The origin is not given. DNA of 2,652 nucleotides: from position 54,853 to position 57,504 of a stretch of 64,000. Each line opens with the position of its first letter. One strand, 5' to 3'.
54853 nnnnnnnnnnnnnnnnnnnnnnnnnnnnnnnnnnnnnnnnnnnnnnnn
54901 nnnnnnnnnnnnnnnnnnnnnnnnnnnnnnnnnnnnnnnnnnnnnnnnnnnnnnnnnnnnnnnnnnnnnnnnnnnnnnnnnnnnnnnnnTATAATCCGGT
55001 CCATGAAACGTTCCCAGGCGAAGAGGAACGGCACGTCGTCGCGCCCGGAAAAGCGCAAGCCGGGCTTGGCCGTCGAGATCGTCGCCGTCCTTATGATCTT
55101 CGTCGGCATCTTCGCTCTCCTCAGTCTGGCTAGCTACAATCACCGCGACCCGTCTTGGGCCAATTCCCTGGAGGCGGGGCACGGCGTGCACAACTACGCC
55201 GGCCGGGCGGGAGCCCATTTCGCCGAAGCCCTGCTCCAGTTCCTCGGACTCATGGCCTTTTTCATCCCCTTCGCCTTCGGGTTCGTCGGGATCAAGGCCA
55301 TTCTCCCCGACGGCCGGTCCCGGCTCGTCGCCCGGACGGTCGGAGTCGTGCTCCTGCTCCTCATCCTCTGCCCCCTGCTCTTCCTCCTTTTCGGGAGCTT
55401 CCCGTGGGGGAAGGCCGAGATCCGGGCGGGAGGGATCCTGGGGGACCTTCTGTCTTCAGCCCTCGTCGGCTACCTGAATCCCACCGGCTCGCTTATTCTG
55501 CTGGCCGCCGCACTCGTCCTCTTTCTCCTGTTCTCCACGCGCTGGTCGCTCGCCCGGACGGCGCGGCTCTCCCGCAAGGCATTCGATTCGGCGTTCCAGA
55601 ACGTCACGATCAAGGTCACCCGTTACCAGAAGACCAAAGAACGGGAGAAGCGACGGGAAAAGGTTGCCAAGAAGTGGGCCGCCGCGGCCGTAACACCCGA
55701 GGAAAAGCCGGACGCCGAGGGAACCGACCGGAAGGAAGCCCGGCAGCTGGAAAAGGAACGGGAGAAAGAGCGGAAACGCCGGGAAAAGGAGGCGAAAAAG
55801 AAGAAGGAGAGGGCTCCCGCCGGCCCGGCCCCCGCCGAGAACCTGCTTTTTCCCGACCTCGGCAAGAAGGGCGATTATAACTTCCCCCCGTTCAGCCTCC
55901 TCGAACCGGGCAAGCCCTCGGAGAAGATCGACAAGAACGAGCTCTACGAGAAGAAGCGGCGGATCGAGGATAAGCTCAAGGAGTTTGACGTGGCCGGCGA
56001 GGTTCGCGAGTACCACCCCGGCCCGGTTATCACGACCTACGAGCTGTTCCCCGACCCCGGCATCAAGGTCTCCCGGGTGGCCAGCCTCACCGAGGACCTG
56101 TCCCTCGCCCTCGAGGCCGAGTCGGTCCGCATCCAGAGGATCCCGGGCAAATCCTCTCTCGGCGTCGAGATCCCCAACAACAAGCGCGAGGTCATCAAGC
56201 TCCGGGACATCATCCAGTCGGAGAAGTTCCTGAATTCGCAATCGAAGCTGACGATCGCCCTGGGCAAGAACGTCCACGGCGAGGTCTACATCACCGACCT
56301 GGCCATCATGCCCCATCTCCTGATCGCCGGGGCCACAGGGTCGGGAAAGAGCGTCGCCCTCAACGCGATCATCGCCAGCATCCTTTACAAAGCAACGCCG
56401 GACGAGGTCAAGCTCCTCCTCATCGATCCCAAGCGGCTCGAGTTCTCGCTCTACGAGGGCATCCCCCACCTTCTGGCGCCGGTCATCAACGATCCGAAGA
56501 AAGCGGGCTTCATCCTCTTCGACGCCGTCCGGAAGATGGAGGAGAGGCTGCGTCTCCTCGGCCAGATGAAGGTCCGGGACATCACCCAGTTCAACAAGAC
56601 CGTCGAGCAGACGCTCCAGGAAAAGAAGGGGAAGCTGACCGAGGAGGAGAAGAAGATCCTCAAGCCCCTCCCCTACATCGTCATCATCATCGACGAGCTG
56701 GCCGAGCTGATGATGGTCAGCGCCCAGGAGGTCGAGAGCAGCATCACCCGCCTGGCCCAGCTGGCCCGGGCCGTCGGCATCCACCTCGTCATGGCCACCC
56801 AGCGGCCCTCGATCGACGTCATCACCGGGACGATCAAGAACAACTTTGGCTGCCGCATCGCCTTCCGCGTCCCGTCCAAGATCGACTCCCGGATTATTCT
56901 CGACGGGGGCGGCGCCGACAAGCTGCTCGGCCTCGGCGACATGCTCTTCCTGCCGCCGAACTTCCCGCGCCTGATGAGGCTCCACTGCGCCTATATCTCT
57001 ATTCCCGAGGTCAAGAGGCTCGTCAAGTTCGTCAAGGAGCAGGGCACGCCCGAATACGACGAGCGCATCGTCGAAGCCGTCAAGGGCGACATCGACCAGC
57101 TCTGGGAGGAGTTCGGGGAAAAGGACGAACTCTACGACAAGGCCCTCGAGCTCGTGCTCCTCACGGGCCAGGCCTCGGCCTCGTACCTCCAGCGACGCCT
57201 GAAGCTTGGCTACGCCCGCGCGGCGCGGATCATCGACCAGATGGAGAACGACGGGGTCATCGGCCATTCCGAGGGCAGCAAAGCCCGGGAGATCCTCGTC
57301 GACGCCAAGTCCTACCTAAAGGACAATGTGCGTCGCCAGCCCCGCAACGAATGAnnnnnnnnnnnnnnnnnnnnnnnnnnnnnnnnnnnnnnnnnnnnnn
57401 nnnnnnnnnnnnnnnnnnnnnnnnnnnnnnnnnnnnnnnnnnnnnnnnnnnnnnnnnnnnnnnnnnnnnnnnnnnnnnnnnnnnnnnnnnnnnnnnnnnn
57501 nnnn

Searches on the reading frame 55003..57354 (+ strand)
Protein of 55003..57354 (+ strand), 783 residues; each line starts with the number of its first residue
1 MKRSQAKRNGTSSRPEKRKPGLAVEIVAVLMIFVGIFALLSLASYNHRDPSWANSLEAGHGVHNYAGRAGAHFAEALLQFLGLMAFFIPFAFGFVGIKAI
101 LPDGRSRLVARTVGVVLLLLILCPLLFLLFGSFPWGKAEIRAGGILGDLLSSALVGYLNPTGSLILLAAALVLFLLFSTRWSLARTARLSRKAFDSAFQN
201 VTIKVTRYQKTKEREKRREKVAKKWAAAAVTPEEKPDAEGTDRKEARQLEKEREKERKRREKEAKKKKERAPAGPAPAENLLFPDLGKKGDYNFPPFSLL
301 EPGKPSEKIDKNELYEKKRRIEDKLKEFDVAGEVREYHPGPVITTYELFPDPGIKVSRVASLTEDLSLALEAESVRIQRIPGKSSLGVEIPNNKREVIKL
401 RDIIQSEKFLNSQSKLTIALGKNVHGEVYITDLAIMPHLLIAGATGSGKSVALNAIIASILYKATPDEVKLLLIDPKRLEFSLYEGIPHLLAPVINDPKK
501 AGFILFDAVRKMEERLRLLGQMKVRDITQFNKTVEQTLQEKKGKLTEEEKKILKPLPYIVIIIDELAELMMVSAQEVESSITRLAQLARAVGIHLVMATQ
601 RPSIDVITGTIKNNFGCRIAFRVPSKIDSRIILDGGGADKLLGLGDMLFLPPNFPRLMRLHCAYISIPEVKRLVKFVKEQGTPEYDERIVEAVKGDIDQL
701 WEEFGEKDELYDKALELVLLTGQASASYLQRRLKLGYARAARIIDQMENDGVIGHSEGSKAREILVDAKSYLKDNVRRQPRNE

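Call 23: search_protein_families(library=pfam, proteins=[window:55003-57354:+], max_evalue=0.01)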
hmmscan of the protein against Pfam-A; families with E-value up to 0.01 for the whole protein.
window:55003-57354:+ (783 aa): 11 families
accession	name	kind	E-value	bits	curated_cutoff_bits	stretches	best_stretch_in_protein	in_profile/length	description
PF01580.24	FtsK_SpoIIIE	-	2.4e-63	214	24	1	400-603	2-220/221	FtsK/SpoIIIE family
PF13491.11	FtsK_4TM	-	3.7e-33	115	23.1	1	24-187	5-167/171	4TM region of DNA translocase FtsK/SpoIIIE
PF17854.6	FtsK_alpha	-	1.3e-30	106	22.9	1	294-392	1-101/101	FtsK alpha domain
PF09397.16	FtsK_gamma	-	2.3e-27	94.9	30.6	1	706-766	2-62/63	Ftsk gamma domain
PF12846.13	AAA_10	-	1.5e-05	24.7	27.5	1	437-489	22-70/362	AAA-like domain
PF01935.23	DUF87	-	8.6e-05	23.2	23.2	1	434-572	21-103/220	Helicase HerA, central domain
PF13476.12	AAA_23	-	0.00048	21.2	27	0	440-548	23-114/201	AAA domain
PF05872.18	HerA_C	-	0.00081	18.6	22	0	430-459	15-44/502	Helicase HerA-like C-terminal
PF13245.12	AAA_19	-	0.0028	18.3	25.1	0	508-583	53-116/134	AAA domain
PF05621.17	TniB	-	0.0031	17.4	22.4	0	539-607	101-169/189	Bacterial TniB protein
PF00437.27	T2SSE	-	0.0048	16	24.9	1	438-460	144-166/370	Type II/IV secretion system protein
